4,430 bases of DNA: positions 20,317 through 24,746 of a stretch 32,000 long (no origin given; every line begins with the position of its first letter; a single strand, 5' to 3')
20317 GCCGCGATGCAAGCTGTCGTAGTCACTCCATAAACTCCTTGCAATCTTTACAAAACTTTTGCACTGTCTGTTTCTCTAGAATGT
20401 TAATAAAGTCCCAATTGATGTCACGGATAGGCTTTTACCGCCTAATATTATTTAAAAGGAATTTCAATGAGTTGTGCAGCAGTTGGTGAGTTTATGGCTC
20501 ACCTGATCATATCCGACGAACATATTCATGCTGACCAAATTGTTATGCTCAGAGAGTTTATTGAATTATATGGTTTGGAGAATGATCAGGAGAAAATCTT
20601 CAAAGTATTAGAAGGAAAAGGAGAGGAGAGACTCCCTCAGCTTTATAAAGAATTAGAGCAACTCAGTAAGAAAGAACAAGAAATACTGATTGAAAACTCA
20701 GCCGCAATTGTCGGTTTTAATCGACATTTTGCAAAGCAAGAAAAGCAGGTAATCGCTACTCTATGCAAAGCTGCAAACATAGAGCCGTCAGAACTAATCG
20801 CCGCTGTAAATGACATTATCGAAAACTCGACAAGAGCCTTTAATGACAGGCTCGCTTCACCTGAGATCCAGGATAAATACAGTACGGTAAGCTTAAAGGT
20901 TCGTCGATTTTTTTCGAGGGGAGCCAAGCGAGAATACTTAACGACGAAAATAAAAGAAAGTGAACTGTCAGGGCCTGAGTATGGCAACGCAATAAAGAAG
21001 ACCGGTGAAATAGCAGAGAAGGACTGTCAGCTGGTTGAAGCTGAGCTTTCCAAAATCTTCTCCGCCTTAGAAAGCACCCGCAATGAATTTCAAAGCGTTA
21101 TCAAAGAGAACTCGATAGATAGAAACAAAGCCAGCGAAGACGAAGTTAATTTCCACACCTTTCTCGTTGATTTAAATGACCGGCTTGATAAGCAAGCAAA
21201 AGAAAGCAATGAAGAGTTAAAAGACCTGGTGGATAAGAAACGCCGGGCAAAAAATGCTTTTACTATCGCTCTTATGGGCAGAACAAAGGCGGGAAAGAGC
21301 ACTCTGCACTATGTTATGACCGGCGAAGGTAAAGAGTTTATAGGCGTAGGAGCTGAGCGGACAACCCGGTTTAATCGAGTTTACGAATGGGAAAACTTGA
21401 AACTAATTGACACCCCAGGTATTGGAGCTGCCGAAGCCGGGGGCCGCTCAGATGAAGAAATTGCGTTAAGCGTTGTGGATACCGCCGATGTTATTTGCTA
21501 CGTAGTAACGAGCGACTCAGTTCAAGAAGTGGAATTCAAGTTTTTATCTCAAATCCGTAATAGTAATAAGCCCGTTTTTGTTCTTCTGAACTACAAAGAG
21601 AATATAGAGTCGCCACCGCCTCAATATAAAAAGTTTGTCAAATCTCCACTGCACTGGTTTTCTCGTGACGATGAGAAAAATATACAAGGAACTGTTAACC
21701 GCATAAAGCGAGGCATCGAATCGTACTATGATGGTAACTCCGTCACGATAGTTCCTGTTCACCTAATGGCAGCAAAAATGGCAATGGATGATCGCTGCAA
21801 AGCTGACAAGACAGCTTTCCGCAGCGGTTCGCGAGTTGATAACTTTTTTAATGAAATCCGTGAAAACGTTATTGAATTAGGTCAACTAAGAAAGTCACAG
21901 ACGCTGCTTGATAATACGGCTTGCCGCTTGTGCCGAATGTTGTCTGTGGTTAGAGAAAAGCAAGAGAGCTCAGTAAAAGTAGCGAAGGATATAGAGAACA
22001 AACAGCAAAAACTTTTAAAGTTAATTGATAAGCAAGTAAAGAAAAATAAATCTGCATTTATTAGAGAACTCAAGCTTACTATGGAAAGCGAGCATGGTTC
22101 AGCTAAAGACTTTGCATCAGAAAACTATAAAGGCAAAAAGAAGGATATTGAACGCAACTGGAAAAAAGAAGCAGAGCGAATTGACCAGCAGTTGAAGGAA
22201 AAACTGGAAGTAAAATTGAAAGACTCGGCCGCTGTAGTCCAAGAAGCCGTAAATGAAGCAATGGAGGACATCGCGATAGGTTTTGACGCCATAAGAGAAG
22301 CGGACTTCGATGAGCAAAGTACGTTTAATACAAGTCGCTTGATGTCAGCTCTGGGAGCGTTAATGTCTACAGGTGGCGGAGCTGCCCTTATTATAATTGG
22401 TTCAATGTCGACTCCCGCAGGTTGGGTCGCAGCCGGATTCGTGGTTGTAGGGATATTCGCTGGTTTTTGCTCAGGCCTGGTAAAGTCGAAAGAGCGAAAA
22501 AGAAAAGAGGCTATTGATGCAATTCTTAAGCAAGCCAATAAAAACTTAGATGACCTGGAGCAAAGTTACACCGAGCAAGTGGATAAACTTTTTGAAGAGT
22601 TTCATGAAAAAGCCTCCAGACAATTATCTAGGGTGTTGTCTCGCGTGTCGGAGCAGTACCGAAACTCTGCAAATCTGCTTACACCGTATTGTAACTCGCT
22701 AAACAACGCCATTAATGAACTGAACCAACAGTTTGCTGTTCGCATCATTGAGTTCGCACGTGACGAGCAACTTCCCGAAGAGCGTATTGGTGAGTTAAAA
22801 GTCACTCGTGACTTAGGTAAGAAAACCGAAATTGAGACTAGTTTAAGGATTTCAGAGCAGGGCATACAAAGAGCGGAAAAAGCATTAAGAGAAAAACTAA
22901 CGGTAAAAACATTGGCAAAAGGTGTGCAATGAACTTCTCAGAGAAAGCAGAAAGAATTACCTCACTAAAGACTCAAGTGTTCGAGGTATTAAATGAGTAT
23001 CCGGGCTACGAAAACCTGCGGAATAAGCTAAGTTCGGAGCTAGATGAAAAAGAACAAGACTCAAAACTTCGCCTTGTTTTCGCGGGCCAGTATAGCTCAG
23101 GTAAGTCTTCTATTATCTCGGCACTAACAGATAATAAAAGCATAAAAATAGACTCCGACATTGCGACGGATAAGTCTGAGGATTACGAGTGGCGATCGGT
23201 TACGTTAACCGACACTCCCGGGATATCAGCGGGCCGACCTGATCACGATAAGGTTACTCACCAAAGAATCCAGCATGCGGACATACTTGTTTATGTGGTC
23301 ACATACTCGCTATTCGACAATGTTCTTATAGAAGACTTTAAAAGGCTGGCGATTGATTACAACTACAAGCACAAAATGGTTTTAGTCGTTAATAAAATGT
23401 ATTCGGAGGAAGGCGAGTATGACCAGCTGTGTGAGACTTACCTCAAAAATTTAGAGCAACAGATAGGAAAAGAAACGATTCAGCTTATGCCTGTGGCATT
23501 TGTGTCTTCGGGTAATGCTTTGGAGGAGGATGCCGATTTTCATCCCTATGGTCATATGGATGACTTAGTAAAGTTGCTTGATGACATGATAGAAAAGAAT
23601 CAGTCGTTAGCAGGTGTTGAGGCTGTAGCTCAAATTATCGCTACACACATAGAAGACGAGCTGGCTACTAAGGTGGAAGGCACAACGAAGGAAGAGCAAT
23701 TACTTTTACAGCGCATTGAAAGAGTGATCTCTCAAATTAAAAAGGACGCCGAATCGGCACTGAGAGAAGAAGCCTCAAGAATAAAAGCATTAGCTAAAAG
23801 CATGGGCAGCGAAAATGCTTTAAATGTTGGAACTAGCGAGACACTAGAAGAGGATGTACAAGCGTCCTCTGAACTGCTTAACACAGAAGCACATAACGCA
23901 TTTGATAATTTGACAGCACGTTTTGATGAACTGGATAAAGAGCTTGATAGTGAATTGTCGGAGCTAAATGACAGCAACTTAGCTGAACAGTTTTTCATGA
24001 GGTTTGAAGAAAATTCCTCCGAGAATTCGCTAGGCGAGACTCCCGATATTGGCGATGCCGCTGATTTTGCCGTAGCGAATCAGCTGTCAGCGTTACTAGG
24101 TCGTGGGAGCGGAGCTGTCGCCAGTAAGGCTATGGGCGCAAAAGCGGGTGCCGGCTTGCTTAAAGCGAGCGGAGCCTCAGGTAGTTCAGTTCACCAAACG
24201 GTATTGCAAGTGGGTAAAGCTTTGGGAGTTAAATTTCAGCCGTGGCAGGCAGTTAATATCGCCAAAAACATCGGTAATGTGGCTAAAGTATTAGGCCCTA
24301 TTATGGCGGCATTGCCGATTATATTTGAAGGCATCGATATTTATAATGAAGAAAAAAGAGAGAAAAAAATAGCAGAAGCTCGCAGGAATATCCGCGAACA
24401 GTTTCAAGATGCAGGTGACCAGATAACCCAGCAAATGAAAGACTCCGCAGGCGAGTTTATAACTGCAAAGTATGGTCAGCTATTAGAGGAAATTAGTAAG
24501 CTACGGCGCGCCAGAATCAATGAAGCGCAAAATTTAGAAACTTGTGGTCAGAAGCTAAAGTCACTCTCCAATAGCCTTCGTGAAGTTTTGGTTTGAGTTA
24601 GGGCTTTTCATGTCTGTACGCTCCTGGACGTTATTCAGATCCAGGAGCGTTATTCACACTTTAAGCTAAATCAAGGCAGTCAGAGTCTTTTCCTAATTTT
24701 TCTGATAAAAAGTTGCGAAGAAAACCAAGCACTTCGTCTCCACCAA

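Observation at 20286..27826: Integrated hypothesis: a four-gene, sigma-54-gated multi-GTPase membrane module may be an undescribed stress or anti-phage system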

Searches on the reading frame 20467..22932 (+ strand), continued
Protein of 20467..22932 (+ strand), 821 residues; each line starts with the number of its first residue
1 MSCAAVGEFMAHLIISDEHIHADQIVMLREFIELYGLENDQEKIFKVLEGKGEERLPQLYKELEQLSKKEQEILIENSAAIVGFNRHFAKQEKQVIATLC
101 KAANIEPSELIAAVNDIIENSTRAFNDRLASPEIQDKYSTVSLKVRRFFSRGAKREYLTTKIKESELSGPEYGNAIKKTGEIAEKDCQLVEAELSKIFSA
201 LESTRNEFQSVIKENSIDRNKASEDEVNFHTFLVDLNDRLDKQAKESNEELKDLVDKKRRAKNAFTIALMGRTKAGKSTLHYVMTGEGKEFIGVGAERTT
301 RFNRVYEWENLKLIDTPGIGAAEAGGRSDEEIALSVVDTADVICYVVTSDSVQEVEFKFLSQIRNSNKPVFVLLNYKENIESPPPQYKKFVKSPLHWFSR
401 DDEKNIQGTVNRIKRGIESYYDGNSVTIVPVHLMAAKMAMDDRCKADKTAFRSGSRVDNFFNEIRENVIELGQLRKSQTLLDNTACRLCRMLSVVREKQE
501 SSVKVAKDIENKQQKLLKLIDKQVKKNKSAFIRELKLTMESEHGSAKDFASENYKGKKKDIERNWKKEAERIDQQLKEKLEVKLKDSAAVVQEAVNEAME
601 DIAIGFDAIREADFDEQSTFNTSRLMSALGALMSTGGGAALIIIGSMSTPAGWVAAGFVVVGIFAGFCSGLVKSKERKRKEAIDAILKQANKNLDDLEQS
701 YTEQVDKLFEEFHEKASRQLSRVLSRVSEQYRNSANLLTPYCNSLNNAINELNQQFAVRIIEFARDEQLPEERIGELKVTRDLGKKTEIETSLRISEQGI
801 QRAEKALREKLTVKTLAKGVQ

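Call 30: find_encoding_contigs(protein=P0122, flank=8000, max_places=3)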
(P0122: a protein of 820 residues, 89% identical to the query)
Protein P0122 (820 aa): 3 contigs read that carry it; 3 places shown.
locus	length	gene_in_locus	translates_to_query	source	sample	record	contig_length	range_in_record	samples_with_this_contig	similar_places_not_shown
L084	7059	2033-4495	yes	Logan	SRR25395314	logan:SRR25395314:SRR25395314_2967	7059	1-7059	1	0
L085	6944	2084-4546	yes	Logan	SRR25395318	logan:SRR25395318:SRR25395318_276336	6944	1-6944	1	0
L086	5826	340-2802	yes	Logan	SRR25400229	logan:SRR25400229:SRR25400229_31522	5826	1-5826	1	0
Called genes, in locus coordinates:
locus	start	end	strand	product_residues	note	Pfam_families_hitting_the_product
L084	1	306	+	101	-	?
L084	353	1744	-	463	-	PF00753:Lactamase_B, PF23023:Anti-Pycsar_Apyc1 (weak), PF12706:Lactamase_B_2 (faint), PF10996:Beta-Casp, PF07521:RMMBL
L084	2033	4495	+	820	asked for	PF03193:RsgA_GTPase (faint), PF01926:MMR_HSR1, PF02421:FeoB_N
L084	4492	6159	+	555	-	PF00350:Dynamin_N (faint), PF01926:MMR_HSR1, PF18709:DLP_helical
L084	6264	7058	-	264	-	?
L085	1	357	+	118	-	?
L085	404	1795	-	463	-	PF00753:Lactamase_B, PF23023:Anti-Pycsar_Apyc1 (weak), PF12706:Lactamase_B_2 (faint), PF10996:Beta-Casp, PF07521:RMMBL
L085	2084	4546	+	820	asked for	PF03193:RsgA_GTPase (faint), PF01926:MMR_HSR1, PF02421:FeoB_N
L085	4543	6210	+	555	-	PF00350:Dynamin_N (faint), PF01926:MMR_HSR1, PF18709:DLP_helical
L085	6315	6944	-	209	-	?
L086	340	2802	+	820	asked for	PF03193:RsgA_GTPase (faint), PF01926:MMR_HSR1, PF02421:FeoB_N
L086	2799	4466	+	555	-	PF00350:Dynamin_N (faint), PF01926:MMR_HSR1, PF18709:DLP_helical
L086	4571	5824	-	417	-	?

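Call 70: find_related_loci(query=A4, collection=metagenome_contigs, flank=7000)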
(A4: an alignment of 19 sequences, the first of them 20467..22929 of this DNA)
Query A4 (821 aa) in metagenome_contigs; peptide patterns used: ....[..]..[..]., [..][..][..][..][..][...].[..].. (x = any residue, [..] = any of these).
308 stretches matched a pattern; 228 encode a relative of the query (tblastn E <= 1e-3); the best 80 are kept; 80 distinct loci.
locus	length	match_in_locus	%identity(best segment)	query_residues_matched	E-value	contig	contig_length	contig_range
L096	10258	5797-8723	95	1-821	0e+0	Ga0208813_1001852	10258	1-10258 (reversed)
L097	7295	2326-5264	56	1-820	0e+0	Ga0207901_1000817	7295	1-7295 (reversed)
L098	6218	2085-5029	55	1-817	0e+0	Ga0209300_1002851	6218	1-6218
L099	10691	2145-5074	54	5-820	0e+0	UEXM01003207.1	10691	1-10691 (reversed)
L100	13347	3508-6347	32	6-813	7e-124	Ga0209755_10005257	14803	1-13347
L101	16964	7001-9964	33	6-813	1e-120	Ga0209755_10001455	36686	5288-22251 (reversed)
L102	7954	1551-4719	31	2-814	2e-111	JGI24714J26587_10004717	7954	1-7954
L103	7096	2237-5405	31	2-814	3e-111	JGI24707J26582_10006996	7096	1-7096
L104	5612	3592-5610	33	4-678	2e-107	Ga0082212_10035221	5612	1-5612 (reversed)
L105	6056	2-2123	35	255-812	2e-106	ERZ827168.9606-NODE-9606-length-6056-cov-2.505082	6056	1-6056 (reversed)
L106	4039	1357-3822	31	9-815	2e-105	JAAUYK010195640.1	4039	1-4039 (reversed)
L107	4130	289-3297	29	9-811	3e-104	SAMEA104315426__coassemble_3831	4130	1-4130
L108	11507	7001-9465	35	141-724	2e-101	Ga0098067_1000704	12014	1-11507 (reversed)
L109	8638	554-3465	30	6-816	2e-97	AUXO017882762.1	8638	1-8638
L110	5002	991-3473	32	167-815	1e-95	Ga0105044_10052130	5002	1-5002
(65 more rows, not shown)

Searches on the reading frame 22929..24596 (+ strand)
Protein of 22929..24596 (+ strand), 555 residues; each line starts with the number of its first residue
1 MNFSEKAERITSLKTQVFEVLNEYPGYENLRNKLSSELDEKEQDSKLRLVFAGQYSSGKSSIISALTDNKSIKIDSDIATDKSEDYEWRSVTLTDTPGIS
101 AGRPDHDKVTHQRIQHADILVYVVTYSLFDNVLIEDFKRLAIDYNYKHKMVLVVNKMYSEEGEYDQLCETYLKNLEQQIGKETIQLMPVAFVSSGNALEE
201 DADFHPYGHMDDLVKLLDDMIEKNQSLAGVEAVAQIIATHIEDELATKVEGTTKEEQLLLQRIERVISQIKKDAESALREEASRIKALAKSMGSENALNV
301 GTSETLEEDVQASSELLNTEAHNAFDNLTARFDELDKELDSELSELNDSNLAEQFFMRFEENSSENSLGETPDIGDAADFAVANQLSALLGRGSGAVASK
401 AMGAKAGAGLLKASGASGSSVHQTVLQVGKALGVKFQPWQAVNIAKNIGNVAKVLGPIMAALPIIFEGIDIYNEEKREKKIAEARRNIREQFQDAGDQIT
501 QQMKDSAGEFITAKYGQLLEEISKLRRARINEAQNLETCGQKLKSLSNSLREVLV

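Call 4: search_protein_families(library=pfam, proteins=[window:22929-24596:+], max_evalue=0.01)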
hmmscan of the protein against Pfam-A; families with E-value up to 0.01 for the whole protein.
window:22929-24596:+ (555 aa): 5 families
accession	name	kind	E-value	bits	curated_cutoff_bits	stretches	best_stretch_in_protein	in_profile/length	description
PF18709.6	DLP_helical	-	9.2e-13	48.6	25.5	1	423-510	221-309/340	Dynamin-like helical domain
PF01926.29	MMR_HSR1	-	1.3e-11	45.1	21.9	1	49-156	2-113/113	50S ribosome-binding GTPase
PF00350.29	Dynamin_N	-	1e-07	32.6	27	1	90-156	102-166/168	Dynamin family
PF00009.33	GTP_EFTU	-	5.2e-05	23.4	26.5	1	86-222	66-187/188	Elongation factor Tu GTP binding domain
PF09439.16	SRPRB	-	0.0001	22.1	25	1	46-126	3-82/178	Signal recognition particle receptor beta subunit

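Call 6: search_protein_families(library=ncbifam, proteins=[window:22929-24596:+], max_evalue=0.01)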
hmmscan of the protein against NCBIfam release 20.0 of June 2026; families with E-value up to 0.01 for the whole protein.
window:22929-24596:+ (555 aa): 9 families
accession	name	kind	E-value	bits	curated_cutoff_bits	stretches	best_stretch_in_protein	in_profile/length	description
NF041922.1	DLP_LeoA_gen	subfamily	3.2e-24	85.8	325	2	242-525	247-521/532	LeoA/HP0731 family dynamin-like GTPase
TIGR00231.1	small_GTP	domain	2.5e-08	33.9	42.5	1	47-166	4-127/164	GTP-binding protein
NF052648.1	DynmDynABac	equivalog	3.5e-06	25.1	1600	1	90-275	768-959/1187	dynamin GTPase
TIGR03594.1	GTPase_EngA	equivalog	6.5e-06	25.4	306.7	1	29-194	165-329/432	ribosome biogenesis GTPase Der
NF049994.1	slr1306_fam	domain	2.1e-05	23.3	490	1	22-161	85-207/470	slr1306 family protein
NF003255.0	PRK04213.1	equivalog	2.8e-05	23.5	164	1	40-99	3-62/204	GTP-binding protein EngB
TIGR03918.1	GTP_HydF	equivalog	3.1e-05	23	325.55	1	43-163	4-131/392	[FeFe] hydrogenase H-cluster maturation GTPase HydF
TIGR03596.1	GTPase_YlqF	equivalog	0.00095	18.6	208.2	1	38-110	110-184/276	ribosome biogenesis GTPase YlqF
TIGR03598.1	GTPase_YsxC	equivalog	0.0031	17.2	124.45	0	38-73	10-45/186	ribosome biogenesis GTP-binding protein YihA/YsxC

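Call 7: search_protein_families(library=padloc, proteins=[window:22929-24596:+], max_evalue=0.01)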
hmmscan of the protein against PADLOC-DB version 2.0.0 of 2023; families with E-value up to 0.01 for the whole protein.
window:22929-24596:+ (555 aa): 4 families
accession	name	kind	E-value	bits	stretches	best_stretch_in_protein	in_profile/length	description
PDLC03839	LeoA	-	3.7e-88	295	1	27-551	38-555/559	-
PDLC03841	LeoBC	-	4e-25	87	1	28-553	57-590/601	-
PDLC03840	LeoA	-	1.3e-19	68.6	1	41-553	48-566/577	-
PDLC00601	ZorA1|ZorA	-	2.7e-06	24.3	1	222-551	350-541/699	MotA/ExbB/TolQ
